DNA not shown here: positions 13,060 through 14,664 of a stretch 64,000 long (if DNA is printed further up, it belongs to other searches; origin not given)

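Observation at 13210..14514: PhaE homolog with an extreme methionine/asparagine-rich low-complexity core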

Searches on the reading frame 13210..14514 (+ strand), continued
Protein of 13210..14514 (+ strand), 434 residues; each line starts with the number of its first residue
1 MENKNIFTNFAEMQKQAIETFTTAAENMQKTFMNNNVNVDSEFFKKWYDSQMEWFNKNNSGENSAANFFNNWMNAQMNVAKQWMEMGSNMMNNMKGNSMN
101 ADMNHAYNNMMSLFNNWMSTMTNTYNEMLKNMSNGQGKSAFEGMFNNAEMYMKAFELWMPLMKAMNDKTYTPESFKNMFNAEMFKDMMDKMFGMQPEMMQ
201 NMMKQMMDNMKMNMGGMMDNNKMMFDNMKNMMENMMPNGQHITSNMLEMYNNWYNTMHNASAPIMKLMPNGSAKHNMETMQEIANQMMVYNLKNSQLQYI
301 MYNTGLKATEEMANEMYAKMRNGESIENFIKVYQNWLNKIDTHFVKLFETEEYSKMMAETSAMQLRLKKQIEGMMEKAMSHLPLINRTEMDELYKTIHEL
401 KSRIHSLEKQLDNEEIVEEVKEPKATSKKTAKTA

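Call 40: find_homologous_proteins(query=L009:7402-8448:+, max_evalue=1e-30)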
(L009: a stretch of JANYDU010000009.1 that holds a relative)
Query L009:7402-8448:+ (349 aa): 7332 proteins with E <= 1e-30 among 8000 candidates; the best 120 are listed.
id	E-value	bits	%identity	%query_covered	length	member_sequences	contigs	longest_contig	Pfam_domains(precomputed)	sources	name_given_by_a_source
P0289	2.3e-237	805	100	100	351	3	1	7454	PF06850.18,PF07167.20,PF11339.15,PF00561.27,PF12146.16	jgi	jgi:polyhydroxyalkanoate synthase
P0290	6.4e-217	738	89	100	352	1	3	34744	PF07167.20,PF11339.15,PF00561.27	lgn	-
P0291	1.1e-210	717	86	100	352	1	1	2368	PF07167.20,PF00561.27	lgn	-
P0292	4.7e-210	715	86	100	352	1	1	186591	PF07167.20,PF00561.27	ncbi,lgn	-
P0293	9.2e-210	714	86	100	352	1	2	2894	PF07167.20,PF00561.27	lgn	-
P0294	1.4e-209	713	86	100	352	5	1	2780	PF07167.20,PF00561.27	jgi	jgi:polyhydroxyalkanoate synthase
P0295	1.7e-209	713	86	100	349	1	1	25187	PF07167.20,PF00561.27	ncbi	-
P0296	3.3e-209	712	86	100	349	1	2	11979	PF07167.20,PF00561.27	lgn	-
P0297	2.0e-208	710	86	100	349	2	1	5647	PF07167.20,PF00561.27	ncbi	-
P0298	7.2e-208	708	85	100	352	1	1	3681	PF07167.20,PF00561.27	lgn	-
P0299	1.8e-207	706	85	100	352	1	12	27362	PF07167.20,PF00561.27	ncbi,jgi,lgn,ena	ncbi:MAG: class III poly(R)-hydroxyalkanoic acid synthase subunit PhaC [Bacteroidota bacterium]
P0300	1.5e-204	697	84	100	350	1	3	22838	PF07167.20,PF00561.27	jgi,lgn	jgi:polyhydroxyalkanoate synthase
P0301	2.0e-204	696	84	100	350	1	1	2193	PF07167.20,PF00561.27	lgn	-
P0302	2.6e-204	696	84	100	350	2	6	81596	PF07167.20,PF00561.27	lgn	-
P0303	2.4e-203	693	83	100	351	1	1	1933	PF07167.20,PF00561.27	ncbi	-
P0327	1.1e-193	661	80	100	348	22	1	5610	PF06850.18,PF07167.20,PF11339.15,PF00561.27,PF12146.16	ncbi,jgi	-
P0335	7.6e-191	652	79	100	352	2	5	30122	PF06850.18,PF07167.20,PF11339.15,PF00561.27,PF12146.16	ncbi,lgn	-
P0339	1.2e-190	651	79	100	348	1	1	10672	PF06850.18,PF07167.20,PF11339.15,PF00561.27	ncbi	ncbi:MAG: class III poly(R)-hydroxyalkanoic acid synthase subunit PhaC [Bacteroidia bacterium]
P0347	3.0e-189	647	78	100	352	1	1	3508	PF06850.18,PF07167.20,PF11339.15,PF00561.27,PF12146.16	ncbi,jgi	jgi:polyhydroxyalkanoate synthase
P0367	5.9e-185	632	76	100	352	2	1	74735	PF06850.18,PF07167.20,PF11339.15,PF00561.27,PF12146.16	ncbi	ncbi:MAG: class III poly(R)-hydroxyalkanoic acid synthase subunit PhaC [Bacteroidia bacterium]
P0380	1.0e-180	618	76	99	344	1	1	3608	PF06850.18,PF07167.20,PF11339.15,PF00561.27,PF12146.16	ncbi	-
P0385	1.4e-179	615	75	99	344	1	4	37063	PF06850.18,PF07167.20,PF11339.15,PF00561.27,PF12146.16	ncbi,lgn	-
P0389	1.4e-174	598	73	100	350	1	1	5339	PF06850.18,PF07167.20,PF00561.27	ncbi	-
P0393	1.3e-173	595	73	99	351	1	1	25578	PF06850.18,PF07167.20,PF11339.15,PF00561.27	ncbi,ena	-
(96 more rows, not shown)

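Call 41: list_cluster_members(proteins=[P0339, P0367, P0303, P0380, P0389, P0385, P0335, P0393, P0327, P0347])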
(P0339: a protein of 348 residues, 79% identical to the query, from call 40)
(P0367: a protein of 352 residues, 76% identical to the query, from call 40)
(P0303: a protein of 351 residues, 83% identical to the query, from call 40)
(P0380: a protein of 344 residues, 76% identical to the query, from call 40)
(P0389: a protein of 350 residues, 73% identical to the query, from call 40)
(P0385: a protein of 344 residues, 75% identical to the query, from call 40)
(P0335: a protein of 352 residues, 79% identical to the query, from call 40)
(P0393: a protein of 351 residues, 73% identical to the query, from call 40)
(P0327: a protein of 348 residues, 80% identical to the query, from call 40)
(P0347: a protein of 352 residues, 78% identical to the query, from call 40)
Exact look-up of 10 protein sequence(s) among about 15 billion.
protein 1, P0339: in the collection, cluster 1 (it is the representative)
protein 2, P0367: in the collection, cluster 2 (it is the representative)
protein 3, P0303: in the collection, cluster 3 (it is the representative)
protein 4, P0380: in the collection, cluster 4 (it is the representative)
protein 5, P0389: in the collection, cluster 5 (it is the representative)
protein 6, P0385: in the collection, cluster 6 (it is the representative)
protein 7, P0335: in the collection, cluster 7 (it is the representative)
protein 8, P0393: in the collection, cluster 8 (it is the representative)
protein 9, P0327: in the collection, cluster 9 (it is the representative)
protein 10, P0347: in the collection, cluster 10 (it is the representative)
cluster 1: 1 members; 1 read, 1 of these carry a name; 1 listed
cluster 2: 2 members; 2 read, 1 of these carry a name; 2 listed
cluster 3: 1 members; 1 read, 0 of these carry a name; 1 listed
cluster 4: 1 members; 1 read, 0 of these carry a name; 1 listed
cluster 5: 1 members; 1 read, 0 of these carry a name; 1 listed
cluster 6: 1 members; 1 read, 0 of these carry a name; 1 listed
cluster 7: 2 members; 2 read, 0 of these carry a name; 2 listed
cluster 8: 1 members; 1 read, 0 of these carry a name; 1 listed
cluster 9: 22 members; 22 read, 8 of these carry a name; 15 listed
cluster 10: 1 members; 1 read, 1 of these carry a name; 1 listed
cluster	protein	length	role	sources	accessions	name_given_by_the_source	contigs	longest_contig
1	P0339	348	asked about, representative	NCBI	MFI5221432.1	MAG: class III poly(R)-hydroxyalkanoic acid synthase subunit PhaC [Bacteroidia bacterium]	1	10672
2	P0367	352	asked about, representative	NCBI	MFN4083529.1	MAG: class III poly(R)-hydroxyalkanoic acid synthase subunit PhaC [Bacteroidia bacterium]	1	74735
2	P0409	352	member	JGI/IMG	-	-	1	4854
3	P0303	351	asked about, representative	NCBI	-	-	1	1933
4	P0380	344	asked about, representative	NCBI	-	-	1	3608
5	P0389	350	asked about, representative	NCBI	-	-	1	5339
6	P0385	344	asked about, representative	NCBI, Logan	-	-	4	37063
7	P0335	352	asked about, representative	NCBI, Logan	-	-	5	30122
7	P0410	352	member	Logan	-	-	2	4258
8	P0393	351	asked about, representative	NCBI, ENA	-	-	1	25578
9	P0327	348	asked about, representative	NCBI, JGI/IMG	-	-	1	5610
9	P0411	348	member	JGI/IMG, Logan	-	polyhydroxyalkanoate synthase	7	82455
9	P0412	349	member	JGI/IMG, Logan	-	polyhydroxyalkanoate synthase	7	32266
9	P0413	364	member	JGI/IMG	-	polyhydroxyalkanoate synthase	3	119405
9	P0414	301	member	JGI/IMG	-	polyhydroxyalkanoate synthase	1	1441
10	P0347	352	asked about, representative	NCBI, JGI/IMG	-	polyhydroxyalkanoate synthase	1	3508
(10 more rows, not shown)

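Call 42: find_encoding_contigs(protein=P0367, flank=10000, max_places=3)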
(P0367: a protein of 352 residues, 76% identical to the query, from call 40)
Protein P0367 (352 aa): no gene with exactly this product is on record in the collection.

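Call 43: find_encoding_contigs(protein=P0409, flank=10000, max_places=3)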
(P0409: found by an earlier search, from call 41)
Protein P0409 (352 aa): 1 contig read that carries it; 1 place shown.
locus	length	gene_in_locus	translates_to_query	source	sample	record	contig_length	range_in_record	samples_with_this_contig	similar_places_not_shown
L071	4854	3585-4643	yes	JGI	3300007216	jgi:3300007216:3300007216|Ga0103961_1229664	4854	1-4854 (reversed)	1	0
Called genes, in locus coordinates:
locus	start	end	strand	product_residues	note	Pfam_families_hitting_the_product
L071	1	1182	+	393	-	?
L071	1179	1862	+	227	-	PF02224:Cytidylate_kin, PF13189:Cytidylate_kin2 (weak), PF13238:AAA_18 (weak)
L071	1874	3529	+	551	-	PF14716:HHH_8, PF00633:HHH (faint), PF14520:HHH_5 (weak), PF02811:PHP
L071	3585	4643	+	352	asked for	PF07167:PhaC_N, PF00561:Abhydrolase_1, PF12146:Hydrolase_4 (faint), PF11339:DUF3141 (weak), PF06850:PHB_depo_C (weak)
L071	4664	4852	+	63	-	?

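Call 47: fold_search(model_id=the predicted structure, library=pdb)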
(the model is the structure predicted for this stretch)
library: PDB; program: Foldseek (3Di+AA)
matches with E <= 10: 104; with E <= 0.001: 0
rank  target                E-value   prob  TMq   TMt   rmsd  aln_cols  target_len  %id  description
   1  6wm9_A                7.6e-01  0.20  0.14  0.19  23.8       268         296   12  Plasmodium vivax reticulocyte binding protein 2b (PvRBP2b) bound to human monoclonal antibody 237235 (released 2021-01-27)
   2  7n6g_3N               1.8e+00  0.04  0.11  0.12  46.6       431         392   11  C1 of central pair (released 2022-05-18)
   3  5dbk_A                1.9e+00  0.04  0.10  0.12  26.7       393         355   12  apo form of the quorum sensor NprR from B. thuringiensis (released 2016-07-13)
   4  4uos                  2.6e+00  0.16  0.16  0.34  18.5       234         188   12  Thermodynamic hyperstability in parametrically designed helical bundles (released 2014-11-05)
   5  7nyw_C                2.8e+00  0.15  0.13  0.16  21.6       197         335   11  Cryo-EM structure of the MukBEF-MatP-DNA head module (released 2021-07-07)
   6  2y4u                  2.9e+00  0.05  0.13  0.13  27.3       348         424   11  Crystal structure of human P58(IPK) in space group P312 (released 2011-08-10)
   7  7sqc_1G               3.2e+00  0.21  0.16  0.36  20.3       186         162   12  Ciliary C1 central pair apparatus isolated from Chlamydomonas reinhardtii (released 2022-04-13)
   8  6bz3_A                3.2e+00  0.11  0.12  0.28  18.4       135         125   12  Complex structure of FAK FAT domain and DCC P3 motif (released 2018-04-04)
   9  3m3w_A                3.2e+00  0.06  0.09  0.14  29.8       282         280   11  Crystal structure of mouse PACSIN3 BAR domain mutant (released 2011-03-16)
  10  2x3w_C                3.4e+00  0.06  0.11  0.16  27.8       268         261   11  structure of mouse syndapin I (crystal form 2) (released 2010-04-07)
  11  8sbj_B                3.6e+00  0.21  0.15  0.23  26.9       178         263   15  Co-structure Phosphatidylinositol 4,5-bisphosphate 3-kinase catalytic subunit alpha isoform complexed with brain penet (released 2023-07-19)
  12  2y4t_A                3.6e+00  0.04  0.12  0.12  20.3       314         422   10  Crystal structure of the human co-chaperone P58(IPK) (released 2011-08-10)
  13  3syv_H                3.8e+00  0.11  0.13  0.21  21.1       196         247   11  Crystal structure of mPACSIN 3 F-BAR domain mutant (released 2012-05-16)
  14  5mkk_A                3.8e+00  0.07  0.16  0.13  24.2       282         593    6  Crystal structure of the heterodimeric ABC transporter TmrAB, a homolog of the antigen translocation complex TAP (released 2017-01-18)
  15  8xok                  3.8e+00  0.04  0.14  0.06  25.1       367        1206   11  Cryo-EM structure of human ABCC4 (released 2024-07-24)
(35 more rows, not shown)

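Call 48: search_protein_families(library=ncbifam, proteins=[P0367, L001:11412-12461:+, L001:12522-13394:+], max_evalue=0.00001)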
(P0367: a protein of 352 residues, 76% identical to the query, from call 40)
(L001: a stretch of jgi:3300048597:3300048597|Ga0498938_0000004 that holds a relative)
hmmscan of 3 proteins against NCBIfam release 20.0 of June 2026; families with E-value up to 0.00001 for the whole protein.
P0367 (352 aa): 5 families
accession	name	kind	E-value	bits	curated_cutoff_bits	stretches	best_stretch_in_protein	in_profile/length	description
TIGR01836.1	PHA_synth_III_C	subfamily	1.6e-123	412.2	365.3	1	3-351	2-350/350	class III poly(R)-hydroxyalkanoic acid synthase subunit PhaC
TIGR01838.1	PHA_synth_I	subfamily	6.7e-46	156.8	622.65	1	34-330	159-457/532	class I poly(R)-hydroxyalkanoic acid synthase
TIGR01839.1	PHA_synth_II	subfamily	1e-21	76.7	855.4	1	34-329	186-482/560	class II poly(R)-hydroxyalkanoic acid synthase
NF005898.0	PRK07868.1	equivalog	2.6e-17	61.9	925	1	22-349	21-359/994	acyl-CoA synthetase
TIGR01849.1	PHB_depoly_PhaZ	subfamily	2.3e-11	43.1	300.75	0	250-348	300-403/406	polyhydroxyalkanoate depolymerase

L001:11412-12461:+ (349 aa): 5 families
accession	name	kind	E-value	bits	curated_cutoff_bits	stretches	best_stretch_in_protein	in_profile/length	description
TIGR01836.1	PHA_synth_III_C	subfamily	5.1e-117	390.8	365.3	1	3-347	5-349/350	class III poly(R)-hydroxyalkanoic acid synthase subunit PhaC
TIGR01838.1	PHA_synth_I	subfamily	1.4e-39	136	622.65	1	31-325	159-455/532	class I poly(R)-hydroxyalkanoic acid synthase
TIGR01839.1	PHA_synth_II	subfamily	9.5e-20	70.2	855.4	1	31-317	186-474/560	class II poly(R)-hydroxyalkanoic acid synthase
NF005898.0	PRK07868.1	equivalog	9.9e-19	66.6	925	1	30-345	33-358/994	acyl-CoA synthetase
TIGR01849.1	PHB_depoly_PhaZ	subfamily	9.9e-07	27.8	300.75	0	247-345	300-403/406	polyhydroxyalkanoate depolymerase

L001:12522-13394:+ (290 aa): 33 families (the best 25 are shown)
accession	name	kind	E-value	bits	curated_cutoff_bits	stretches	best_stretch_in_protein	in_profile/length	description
NF011457.0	PRK14875.1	equivalog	4.6e-40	137.7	307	1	22-289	120-370/372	acetoin dehydrogenase dihydrolipoyllysine-residue acetyltransferase subunit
NF050089.1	i_nPHAscl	equivalog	2.7e-30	105.4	300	1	17-136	2-121/288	intracellular short-chain-length polyhydroxyalkanoate depolymerase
TIGR03695.1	menH_SHCHC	equivalog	5.9e-24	84.9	208.55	1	34-130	3-102/252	2-succinyl-6-hydroxy-2,4-cyclohexadiene-1-carboxylate synthase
TIGR02427.1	protocat_pcaD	equivalog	7.9e-24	84.4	255.85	1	31-133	11-113/251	3-oxoadipate enol-lactonase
NF051488.1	bifunc_PcaDC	exception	1.1e-23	84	390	1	32-132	11-111/375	bifunctional 3-oxoadipate enol-lactonase/4-carboxymuconolactone decarboxylase PcaDC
NF045632.1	hydroxlase_HsaD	equivalog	1.4e-23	83.2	400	1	14-135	15-140/290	4,5:9,10-diseco-3-hydroxy-5,9,17-trioxoandrosta-1(10),2-diene-4-oate hydrolase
TIGR01738.1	bioH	equivalog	5.8e-21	75.2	206.95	1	30-241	1-208/245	pimeloyl-ACP methyl ester esterase BioH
NF002938.0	PRK03592.1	equivalog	1e-20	74.3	241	1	9-131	8-128/298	haloalkane dehalogenase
TIGR03611.1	RutD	equivalog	2.7e-20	72.8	238.5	1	32-131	12-112/258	pyrimidine utilization protein D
NF052614.1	AB_fold_OlsI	equivalog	3.4e-18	66.1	385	1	28-288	12-255/272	ornithine lipid biosynthesis O-acyltransferase OlsI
TIGR03056.1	bchO_mg_che_rel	equivalog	4e-18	65.4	172.55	1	23-142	17-137/278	alpha/beta fold hydrolase BchO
NF058580.1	lipase_V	equivalog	2.1e-17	63.6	300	1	22-136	13-121/230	EstV family lipase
NF051487.1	bifunc_PcaCD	exception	1.2e-15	57.6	430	1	32-289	171-412/413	bifunctional 4-carboxymuconolactone decarboxylase/3-oxoadipate enol-lactonase PcaCD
TIGR03343.1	biphenyl_bphD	equivalog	2e-15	56.7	462.15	1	21-288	19-280/282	2-hydroxy-6-oxo-6-phenylhexa-2,4-dienoate hydrolase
NF007954.0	PRK10673.1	equivalog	7.8e-15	54.8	399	1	33-135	16-117/255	esterase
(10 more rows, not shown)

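Call 71: predict_structure(alignment_id=A2)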
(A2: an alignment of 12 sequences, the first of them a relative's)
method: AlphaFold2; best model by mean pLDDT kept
length: 339 residues; sequences in the alignment: 12
mean_pLDDT: 57.9   pTM: 0.37
mean pLDDT of the five models: 57.9, 56.2, 52.2, 50.9, 50.2
residues with pLDDT >= 90: 1; 70-90: 85; 50-70: 121; < 50: 132
segments of 3 or more residues with pLDDT < 50: 1-8, 28-33, 35-40, 42-44, 63-108, 110-140, 184-193, 308-312
pLDDT, mean of each block of 10 residues (from residue 1): 43 50 48 46 52 53 47 39 42 43 45 42 40 39 60 65 54 62 49 51 64 68 75 78 69 75 84 86 77 67 52 59 80 65
secondary structure, 60 per line:
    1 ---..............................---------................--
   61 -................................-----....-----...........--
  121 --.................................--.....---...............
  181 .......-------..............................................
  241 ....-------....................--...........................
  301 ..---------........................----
elements in order: H4-33 H43-58 H62-93 H99-102 H108-118 H123-155 H158-162 H166-187 H195-244 H252-271 H274-302 H312-335
